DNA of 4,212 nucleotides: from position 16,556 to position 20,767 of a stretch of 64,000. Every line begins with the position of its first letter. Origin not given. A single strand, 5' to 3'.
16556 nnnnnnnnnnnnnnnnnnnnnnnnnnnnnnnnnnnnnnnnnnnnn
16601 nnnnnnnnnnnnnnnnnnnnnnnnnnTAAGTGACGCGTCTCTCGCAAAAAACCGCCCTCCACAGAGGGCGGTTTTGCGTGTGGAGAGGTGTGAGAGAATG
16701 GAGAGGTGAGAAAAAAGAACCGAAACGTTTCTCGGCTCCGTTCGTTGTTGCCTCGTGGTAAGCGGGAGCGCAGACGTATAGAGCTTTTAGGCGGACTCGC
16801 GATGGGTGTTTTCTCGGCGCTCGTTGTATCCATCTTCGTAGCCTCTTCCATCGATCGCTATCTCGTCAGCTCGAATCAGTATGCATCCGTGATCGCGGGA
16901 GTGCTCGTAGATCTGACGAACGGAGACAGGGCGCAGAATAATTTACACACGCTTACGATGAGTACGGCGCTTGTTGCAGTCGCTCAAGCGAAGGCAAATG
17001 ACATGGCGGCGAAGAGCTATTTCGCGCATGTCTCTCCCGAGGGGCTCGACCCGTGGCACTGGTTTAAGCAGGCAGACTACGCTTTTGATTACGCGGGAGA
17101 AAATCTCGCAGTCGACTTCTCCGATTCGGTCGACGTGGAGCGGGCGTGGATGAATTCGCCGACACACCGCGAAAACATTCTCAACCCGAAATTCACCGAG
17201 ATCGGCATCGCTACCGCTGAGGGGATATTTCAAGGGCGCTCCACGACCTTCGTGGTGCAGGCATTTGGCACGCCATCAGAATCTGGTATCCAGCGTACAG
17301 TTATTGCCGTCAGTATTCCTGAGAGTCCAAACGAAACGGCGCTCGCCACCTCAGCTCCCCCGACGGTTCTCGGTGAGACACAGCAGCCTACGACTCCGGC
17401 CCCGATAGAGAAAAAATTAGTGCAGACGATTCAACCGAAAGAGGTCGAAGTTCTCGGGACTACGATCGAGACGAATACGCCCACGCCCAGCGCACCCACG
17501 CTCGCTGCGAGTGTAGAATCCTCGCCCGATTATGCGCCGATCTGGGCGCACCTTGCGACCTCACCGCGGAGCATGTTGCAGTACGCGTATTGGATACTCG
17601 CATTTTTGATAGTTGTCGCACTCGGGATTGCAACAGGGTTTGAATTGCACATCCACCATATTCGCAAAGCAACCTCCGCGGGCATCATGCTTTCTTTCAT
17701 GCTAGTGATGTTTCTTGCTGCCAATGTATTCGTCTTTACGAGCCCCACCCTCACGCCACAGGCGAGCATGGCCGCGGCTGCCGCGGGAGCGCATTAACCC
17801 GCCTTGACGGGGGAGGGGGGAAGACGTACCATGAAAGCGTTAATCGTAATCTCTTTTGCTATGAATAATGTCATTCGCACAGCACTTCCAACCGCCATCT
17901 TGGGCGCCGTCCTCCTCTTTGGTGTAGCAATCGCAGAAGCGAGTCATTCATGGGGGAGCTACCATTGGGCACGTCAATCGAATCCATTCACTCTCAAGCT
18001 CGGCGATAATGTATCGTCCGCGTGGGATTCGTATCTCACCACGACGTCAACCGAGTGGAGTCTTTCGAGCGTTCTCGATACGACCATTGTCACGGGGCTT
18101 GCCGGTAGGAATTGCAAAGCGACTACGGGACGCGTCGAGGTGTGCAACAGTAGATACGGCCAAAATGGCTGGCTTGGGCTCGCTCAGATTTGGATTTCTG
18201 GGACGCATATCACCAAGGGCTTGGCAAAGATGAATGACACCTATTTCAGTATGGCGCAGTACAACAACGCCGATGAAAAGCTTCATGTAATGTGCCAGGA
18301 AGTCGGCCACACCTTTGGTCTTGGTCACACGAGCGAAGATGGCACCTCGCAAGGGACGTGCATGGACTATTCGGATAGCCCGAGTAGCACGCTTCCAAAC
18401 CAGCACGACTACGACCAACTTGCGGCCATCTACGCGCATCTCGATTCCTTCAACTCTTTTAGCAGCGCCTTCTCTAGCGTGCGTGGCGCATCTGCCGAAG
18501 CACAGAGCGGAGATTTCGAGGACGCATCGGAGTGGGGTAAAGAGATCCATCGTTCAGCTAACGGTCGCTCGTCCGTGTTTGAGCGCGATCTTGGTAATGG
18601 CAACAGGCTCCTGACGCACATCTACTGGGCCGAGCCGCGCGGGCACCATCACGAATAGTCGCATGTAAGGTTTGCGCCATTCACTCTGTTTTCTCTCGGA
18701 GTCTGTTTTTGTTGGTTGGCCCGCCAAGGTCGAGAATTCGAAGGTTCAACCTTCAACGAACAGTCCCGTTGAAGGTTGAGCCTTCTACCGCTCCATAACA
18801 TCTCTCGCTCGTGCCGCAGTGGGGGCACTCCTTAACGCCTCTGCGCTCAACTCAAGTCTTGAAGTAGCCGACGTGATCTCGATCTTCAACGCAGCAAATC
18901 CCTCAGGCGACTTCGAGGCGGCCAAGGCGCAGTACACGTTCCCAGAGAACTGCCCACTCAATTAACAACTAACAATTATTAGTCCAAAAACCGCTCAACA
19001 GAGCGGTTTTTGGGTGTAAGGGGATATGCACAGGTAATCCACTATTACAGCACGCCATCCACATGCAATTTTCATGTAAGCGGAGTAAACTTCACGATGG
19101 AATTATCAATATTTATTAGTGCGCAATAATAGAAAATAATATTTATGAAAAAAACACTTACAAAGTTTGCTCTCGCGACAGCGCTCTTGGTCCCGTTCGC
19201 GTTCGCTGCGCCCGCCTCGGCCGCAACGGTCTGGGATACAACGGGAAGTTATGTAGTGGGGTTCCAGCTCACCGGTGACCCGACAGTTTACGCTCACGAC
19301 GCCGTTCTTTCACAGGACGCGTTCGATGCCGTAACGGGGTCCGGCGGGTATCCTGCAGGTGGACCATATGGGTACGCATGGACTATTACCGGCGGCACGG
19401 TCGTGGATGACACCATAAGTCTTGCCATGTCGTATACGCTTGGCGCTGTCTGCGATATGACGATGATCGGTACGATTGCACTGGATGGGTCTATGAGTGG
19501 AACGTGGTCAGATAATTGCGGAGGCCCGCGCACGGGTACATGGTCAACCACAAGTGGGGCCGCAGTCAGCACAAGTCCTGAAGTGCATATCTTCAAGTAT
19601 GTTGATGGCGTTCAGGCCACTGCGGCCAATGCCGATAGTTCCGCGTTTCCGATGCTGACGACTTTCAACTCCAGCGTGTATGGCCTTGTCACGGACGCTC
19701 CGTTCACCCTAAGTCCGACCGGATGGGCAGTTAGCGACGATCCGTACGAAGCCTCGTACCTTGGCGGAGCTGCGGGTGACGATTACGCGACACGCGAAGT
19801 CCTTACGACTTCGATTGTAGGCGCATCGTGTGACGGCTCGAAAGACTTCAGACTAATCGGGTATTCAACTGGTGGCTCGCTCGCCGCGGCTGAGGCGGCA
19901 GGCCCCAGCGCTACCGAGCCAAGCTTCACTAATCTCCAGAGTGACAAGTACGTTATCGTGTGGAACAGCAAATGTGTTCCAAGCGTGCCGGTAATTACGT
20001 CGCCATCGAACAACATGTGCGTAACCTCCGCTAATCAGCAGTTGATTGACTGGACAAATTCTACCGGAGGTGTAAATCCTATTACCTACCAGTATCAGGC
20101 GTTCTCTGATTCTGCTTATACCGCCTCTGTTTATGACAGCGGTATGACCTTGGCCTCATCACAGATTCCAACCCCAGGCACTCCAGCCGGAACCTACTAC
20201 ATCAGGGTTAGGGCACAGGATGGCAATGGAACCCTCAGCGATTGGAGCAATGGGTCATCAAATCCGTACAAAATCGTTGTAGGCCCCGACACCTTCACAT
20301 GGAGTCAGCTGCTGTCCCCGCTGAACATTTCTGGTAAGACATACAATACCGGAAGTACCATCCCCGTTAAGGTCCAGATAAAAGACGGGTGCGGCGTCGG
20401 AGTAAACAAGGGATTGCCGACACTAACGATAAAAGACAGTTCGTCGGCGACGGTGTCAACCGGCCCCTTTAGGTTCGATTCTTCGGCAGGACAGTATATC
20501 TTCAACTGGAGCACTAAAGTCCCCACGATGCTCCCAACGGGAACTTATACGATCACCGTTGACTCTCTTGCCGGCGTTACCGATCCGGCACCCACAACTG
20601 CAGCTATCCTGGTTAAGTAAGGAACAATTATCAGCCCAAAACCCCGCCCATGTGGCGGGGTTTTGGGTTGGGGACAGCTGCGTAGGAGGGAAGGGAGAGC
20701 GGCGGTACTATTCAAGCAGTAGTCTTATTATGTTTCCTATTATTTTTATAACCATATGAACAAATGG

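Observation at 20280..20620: Shared C-terminal ~100-aa domain in two secreted proteins 10 kb apart (candidate surface-sorting/anchoring domain)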

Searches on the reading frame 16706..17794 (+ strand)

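Call 14: search_protein_families(library=pfam, proteins=[window:16706-17794:+], max_evalue=0.01)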
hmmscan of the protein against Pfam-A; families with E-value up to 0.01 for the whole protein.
window:16706-17794:+ (363 aa): 1 family
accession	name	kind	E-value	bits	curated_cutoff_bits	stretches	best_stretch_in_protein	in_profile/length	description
PF00188.32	CAP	-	1e-16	62.3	21.1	1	68-186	1-116/117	Cysteine-rich secretory protein family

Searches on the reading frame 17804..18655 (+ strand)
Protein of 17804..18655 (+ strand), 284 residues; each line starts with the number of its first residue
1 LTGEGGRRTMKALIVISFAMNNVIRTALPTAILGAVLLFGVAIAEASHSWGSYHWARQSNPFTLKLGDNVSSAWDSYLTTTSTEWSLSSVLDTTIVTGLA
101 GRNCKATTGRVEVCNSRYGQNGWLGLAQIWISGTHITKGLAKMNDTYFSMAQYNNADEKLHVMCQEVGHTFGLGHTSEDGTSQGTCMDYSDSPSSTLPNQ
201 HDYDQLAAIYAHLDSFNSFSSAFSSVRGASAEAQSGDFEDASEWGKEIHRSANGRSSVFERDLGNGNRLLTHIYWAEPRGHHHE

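Call 14: search_protein_families(library=pfam, proteins=[window:17804-18655:+], max_evalue=0.01)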
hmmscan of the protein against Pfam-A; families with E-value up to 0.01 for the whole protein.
window:17804-18655:+ (284 aa): 5 families
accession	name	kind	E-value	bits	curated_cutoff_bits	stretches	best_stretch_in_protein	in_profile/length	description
PF13688.12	Reprolysin_5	-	0.0017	19.1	27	1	82-190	94-173/196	Metallo-peptidase family M12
PF00413.30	Peptidase_M10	-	0.0058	16.9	24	0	145-210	93-158/159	Matrixin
PF13574.12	Reprolysin_2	-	0.0067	16.8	27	0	118-187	83-154/195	Metallo-peptidase family M12B Reprolysin-like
PF05572.19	Peptidase_M43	-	0.0069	16.8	23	0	144-196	55-105/152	Pregnancy-associated plasma protein-A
PF02656.20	DUF202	-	0.0093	16.8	23.4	0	7-58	14-67/68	Domain of unknown function (DUF202)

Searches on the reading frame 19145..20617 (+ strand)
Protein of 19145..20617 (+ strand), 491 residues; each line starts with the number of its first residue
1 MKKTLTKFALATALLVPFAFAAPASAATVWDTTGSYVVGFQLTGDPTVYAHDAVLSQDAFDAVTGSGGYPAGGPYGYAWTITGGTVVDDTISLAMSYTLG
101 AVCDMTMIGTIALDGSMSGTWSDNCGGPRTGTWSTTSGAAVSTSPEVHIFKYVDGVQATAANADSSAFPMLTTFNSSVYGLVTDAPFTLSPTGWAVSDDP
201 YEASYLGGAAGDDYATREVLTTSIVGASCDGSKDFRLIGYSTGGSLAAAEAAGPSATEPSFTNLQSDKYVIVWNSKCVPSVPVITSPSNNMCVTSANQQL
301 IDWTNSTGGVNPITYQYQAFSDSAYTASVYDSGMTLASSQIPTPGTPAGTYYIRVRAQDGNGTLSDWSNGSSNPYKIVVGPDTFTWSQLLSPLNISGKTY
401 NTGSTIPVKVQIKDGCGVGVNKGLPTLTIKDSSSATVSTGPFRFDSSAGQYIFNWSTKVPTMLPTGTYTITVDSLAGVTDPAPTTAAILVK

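Call 4: search_protein_families(library=pfam, proteins=[window:19145-20617:+], max_evalue=1)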
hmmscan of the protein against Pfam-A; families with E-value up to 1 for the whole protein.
window:19145-20617:+ (491 aa): 6 families
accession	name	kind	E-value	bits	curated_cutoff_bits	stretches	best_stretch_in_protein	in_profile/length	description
PF01835.25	MG2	-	1.8e-06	28.7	32.8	1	400-472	11-80/96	MG2 domain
PF13860.13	FlgD_ig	-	6.1e-05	23.4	27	1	426-474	26-75/79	FlgD Ig-like domain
PF04151.21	PPC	-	0.0092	17.3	25.9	1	301-357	17-70/70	Bacterial pre-peptidase C-terminal domain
PF25788.1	Ig_Rha78A_N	-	0.021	15.5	27.4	1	309-370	32-96/105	Rha78A-like, N-terminal immunoglobulin domain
PF17957.7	Big_7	-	0.034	15.2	24.1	1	396-472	10-70/70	Bacterial Ig domain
PF07495.19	Y_Y_Y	-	0.13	12.6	26.6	0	346-363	35-52/65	Y_Y_Y domain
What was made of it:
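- Closest known: Macroglobulin. Same: There is also a weak PF01835 sequence hit at 28.7 bits (call 4).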

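Call 5: search_protein_families(library=ncbifam, proteins=[window:19145-20617:+], max_evalue=1)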
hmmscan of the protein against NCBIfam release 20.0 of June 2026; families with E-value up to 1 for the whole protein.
window:19145-20617:+ (491 aa): 5 families
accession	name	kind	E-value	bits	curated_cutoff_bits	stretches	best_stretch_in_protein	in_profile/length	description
NF038114.1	rightmost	domain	2.1e-06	28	35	1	390-459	4-87/113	PxKF domain-containing protein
NF058595.1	invert_tail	domain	0.00047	20.5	37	1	338-363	78-103/113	lipo-invert putative C-terminal anchoring domain-containing protein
NF040520.1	Ig_like_BLP2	equivalog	0.069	11.2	750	1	359-420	313-374/730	Ig-like repeat protein Blp2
TIGR04183.1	Por_Secre_tail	domain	0.1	12.6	23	0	334-361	37-64/72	T9SS type A sorting domain-containing protein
NF040602.1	F420_dehyd_FpoD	exception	0.11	11.5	600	1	340-396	294-349/372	F420H2 dehydrogenase subunit FpoD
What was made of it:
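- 20291..20617 (+): Short (A-type) PxKF domain of A, aa 383-491, directly followed by the stop codon. NF038114 at 28 bits, E 2e-6 (call 5).
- On T9SS C-terminal domain (TIGR04183 / TIGR04131): The only TIGR04183 trace (E 0.1) lies at A 334-361, outside the domain (call 5).
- On Known wall-binding modules (PG_binding_1, LysM, SLH, WxL and others): Neither A nor B gives such a hit (calls 4, 5).
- Closest known: Non-covalent C-terminal surface-retention or docking modules of Gram-positive bacteria. Different: No sequence relationship was found (calls 4, 5).
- No other anchor: A and B have cleavable-looking signal peptides and no other recognised wall-binding or anchor domain (calls 4, 5). No similarity to known wall-binding modules was found (calls 4, 5).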

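Call 40: find_homologous_proteins(query=window:19145-20617:+, max_evalue=0.001)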
Query window:19145-20617:+ (491 aa): 78 proteins with E <= 0.001 among 8000 candidates.
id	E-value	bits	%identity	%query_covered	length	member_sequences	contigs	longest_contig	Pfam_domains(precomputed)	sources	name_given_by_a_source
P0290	0.0e+0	1082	100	100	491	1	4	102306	PF01835.26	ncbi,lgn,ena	-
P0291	3.6e-105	371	65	43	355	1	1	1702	-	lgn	-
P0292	1.1e-104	369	52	85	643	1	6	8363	-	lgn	-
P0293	1.1e-83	300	72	44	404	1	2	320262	PF04862.19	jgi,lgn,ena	-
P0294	4.3e-77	278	68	30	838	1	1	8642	PF17210.10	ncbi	-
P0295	7.6e-76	274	68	27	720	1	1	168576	PF13715.13,PF17802.8,PF24514.2,PF13620.13,PF22904.4,PF17210.10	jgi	jgi:SdrD B-like domain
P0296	5.9e-74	268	66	29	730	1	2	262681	PF17210.10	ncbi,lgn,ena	-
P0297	1.4e-66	243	62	27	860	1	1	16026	PF13715.13,PF17802.8,PF24514.2,PF13620.13,PF22904.4,PF17210.10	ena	-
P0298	1.5e-65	240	59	42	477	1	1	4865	-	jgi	-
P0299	5.4e-65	238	49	29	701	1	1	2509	PF17802.8,PF13620.13,PF22904.4,PF17210.10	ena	-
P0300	1.3e-64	237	52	32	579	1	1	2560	-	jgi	jgi:hypothetical protein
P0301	3.7e-64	235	50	45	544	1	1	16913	PF24514.2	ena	-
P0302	3.6e-63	232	55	29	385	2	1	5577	PF00353.26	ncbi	-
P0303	4.5e-63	232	67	28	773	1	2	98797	PF13229.13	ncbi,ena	-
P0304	8.8e-61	224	56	29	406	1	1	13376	PF00353.26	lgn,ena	-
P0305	2.2e-57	213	41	58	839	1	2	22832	PF04862.19,PF00353.26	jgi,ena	jgi:choice-of-anchor C domain-containing protein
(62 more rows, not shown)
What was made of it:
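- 19145..20620 (+): Gene A: 491-aa exported protein (P0290) carrying the short PxKF-like domain at its C-terminus. The identical protein is in the public collection, on a 102,306-bp contig (call 40).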

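Call 58: search_protein_families(library=ncbifam, proteins=[P0293, P0292, P0291, P0298, P0305], max_evalue=0.001)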
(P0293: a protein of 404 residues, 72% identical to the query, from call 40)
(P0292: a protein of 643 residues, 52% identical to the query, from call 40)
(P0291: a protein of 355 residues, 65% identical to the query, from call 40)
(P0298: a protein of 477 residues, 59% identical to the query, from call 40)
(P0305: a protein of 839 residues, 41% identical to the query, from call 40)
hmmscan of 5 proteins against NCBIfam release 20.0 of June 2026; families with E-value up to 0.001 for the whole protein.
P0293 (404 aa): 2 families
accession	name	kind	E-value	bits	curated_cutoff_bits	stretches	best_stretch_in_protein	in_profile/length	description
TIGR04362.1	choice_anch_C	subfamily_domain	1.8e-47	161.5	120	1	28-189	4-157/157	choice-of-anchor C family protein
NF038114.1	rightmost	domain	8.2e-08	32.6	35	1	303-370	4-87/113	PxKF domain-containing protein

P0292 (643 aa): 1 family
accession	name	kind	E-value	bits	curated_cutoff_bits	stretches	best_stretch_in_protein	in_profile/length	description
NF038114.1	rightmost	domain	7.6e-07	29.5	35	1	547-623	4-98/113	PxKF domain-containing protein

P0291 (355 aa): 1 family
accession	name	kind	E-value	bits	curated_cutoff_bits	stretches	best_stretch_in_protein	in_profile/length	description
NF038114.1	rightmost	domain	8.2e-11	42.3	35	1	259-337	4-99/113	PxKF domain-containing protein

P0298 (477 aa): 1 family
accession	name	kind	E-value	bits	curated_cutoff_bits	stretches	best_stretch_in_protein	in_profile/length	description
NF038114.1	rightmost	domain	6.1e-06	26.6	35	1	380-459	2-98/113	PxKF domain-containing protein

P0305 (839 aa): 4 families
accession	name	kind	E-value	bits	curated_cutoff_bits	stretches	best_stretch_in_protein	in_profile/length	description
TIGR04362.1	choice_anch_C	subfamily_domain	2.3e-46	157.9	120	1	33-186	4-157/157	choice-of-anchor C family protein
NF033943.0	RTX_toxin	subfamily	5.5e-10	38.1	1000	2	667-788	675-798/930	RTX family hemolysin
NF046115.1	Ca_rpt_SMc04171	equivalog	1.2e-08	34.6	625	1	666-834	158-325/574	SMc04171 family calcium-binding repeat protein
NF033203.1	entero_EhxA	exception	7.7e-08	30.9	2000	1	680-787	722-829/997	enterohemolysin EhxA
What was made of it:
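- On NCBIfam NF038114 PxKF domain ('rightmost'): A's close subfamily member P0291 reaches 42.3 bits (call 58).
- Closest known: NCBIfam NF038114 'rightmost' - PxKF domain-containing protein. Same: A-type relatives score 26.6-42.3 bits, so they straddle the 35-bit cutoff (call 58).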

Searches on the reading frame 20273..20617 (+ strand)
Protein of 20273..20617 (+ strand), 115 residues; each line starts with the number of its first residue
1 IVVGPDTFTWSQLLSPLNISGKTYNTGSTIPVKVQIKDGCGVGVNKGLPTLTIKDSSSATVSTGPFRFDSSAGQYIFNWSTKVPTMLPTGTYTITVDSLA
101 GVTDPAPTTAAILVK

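Call 34: find_homologous_proteins(query=window:20273-20617:+, max_evalue=0.001)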
Query seq(115 aa): 9 candidates shared short words with the query, none scored E <= 0.001.
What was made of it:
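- Tried and rejected: A word-indexed search with A's C-terminus alone found no relatives (call 34).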

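Call 54: predict_structure(alignment_id=A5)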
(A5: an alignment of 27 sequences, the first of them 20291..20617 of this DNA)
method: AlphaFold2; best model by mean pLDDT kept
length: 109 residues; sequences in the alignment: 27
mean_pLDDT: 93.8   pTM: 0.83
mean pLDDT of the five models: 93.8, 93.7, 93.3, 92.8, 90.6
residues with pLDDT >= 90: 98; 70-90: 10; 50-70: 1; < 50: 0
segments of 3 or more residues with pLDDT < 50: none
pLDDT, mean of each block of 10 residues (from residue 1): 94 91 96 95 96 94 97 87 95 92 95
secondary structure, 60 per line:
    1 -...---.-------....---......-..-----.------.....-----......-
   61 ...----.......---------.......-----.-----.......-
elements in order: E2-4 E16-19 E23-28 E44-48 E54-59 E61-63 E68-74 E84-90 E102-108
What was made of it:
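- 20291..20617 (+): AF2 model at pLDDT 93.8, all-beta (call 54).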

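Call 56: fold_search(model_id=the predicted structure, library=pdb)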
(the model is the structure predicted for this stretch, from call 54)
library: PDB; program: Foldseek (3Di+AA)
matches with E <= 10: 1965; with E <= 0.001: 21
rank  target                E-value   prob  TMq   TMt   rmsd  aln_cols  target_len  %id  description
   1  6rpt_A                6.8e-05  1.00  0.62  0.60   4.3       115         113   18  Structure of tick complement inhibitor CirpT1 complexed with macroglobubulin domain 4 of human complement C5 (released 2020-01-08)
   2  6rpt_C                7.9e-05  1.00  0.58  0.57   4.6       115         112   17  Structure of tick complement inhibitor CirpT1 complexed with macroglobubulin domain 4 of human complement C5 (released 2020-01-08)
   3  2p9r_B                1.8e-04  1.00  0.67  0.74   3.4       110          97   16  Human alpha2-macroglogulin is composed of multiple domains, as predicted by homology with complement component C3 (released 2007-08-21)
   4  6oe6_B                2.7e-04  1.00  0.58  0.57   6.1       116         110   13  Structure of a Uncharacterized protein from Leptospira interrogans serogroup Icterohaemorrhagiae serovar Copenhageni ( (released 2019-04-17)
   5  2p9r_A                3.2e-04  1.00  0.66  0.70   3.5       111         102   16  Human alpha2-macroglogulin is composed of multiple domains, as predicted by homology with complement component C3 (released 2007-08-21)
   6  8dwy_H                3.8e-04  1.00  0.50  0.47   5.2       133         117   12  Chikungunya VLP in complex with neutralizing Fab CHK-265 (asymmetric unit) (released 2023-05-31)
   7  8jg5_E                4.2e-04  1.00  0.50  0.36   5.1       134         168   10  Cryo-EM structure of the GI.4 Chiba VLP complexed with the CV-1A1 Fv-clasp (released 2024-04-17)
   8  7upa_B                4.9e-04  1.00  0.55  0.52   4.8       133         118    8  Prefusion-stabilized Nipah virus fusion protein complexed with Fab 1H8 (released 2023-03-29)
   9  4u4j                  5.8e-04  1.00  0.71  0.06   3.0       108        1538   13  Crystal structure of Salmonella alpha-2-macroglobulin mutant Y1175G (released 2014-09-17)
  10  9djw_j                6.5e-04  1.00  0.45  0.47   5.8       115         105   12  X-ray crystal structure of TNFa-VNAR D1 complex (released 2025-09-10)
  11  2bk8                  6.8e-04  1.00  0.40  0.43   5.5       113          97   12  M1 domain from titin (released 2006-08-09)
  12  9u74_H                6.8e-04  1.00  0.44  0.41   5.7       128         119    8  Respiratory Syncytial Virus pre-F trimer bound by neutralizing antibody PR306007 (released 2025-11-12)
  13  1ya5_A                7.6e-04  1.00  0.40  0.26   5.7       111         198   15  Crystal structure of the titin domains z1z2 in complex with telethonin (released 2005-12-20)
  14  6oe6_A                8.4e-04  1.00  0.57  0.50   6.3       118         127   11  Structure of a Uncharacterized protein from Leptospira interrogans serogroup Icterohaemorrhagiae serovar Copenhageni ( (released 2019-04-17)
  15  9vx3_A                8.4e-04  1.00  0.51  0.37   4.9       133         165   10  Crystal structure of the peptide-bound form of HisMab-1 Fv-clasp (released 2025-12-17)
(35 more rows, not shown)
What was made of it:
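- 20291..20617 (+): Foldseek best hits are macroglobulin MG domains (call 56).
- Closest known: Macroglobulin. Same: The A-domain model aligns to human A2M MG2 (2p9r, TM 0.67-0.74, rmsd 3.4), Salmonella A2M (4u4j, TMq 0.71) and C5 MG4 (6rpt, TMq 0.62) (call 56).
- The MG/Ig-like fold is common in binding modules (call 56). MG/Ig-like domains are usually scaffolds (call 56).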

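Call 60: find_related_loci(query=A3, collection=metagenome_contigs, flank=4000)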
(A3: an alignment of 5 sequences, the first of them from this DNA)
Query A3 (110 aa) in metagenome_contigs; peptide patterns used: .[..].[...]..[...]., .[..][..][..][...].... (x = any residue, [..] = any of these).
430 stretches matched a pattern; 127 encode a relative of the query (tblastn E <= 1e-3); the best 80 are kept; 80 distinct loci.
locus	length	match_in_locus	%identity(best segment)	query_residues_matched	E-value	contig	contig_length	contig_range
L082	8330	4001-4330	67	1-110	7e-41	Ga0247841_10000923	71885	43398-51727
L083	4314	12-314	45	2-92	3e-17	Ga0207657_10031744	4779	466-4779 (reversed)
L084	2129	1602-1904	39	2-92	4e-14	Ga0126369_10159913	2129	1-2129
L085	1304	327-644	35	2-98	4e-14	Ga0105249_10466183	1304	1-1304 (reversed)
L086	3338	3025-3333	39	3-97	1e-13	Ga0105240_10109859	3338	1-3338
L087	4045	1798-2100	39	2-92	1e-13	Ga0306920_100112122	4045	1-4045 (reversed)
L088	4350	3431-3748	35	2-98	3e-13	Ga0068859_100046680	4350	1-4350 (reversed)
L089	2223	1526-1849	42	3-99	6e-13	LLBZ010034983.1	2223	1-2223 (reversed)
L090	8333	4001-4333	34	3-98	6e-13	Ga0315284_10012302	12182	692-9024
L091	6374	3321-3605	39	5-89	4e-12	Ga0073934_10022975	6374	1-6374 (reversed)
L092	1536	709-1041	33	3-98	4e-12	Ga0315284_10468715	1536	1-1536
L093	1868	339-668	35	3-97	4e-12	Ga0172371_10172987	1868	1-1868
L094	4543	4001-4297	33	2-92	2e-11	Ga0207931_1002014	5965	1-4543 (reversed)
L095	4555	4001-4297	33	2-92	2e-11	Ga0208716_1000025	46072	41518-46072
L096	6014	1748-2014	34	2-77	3e-11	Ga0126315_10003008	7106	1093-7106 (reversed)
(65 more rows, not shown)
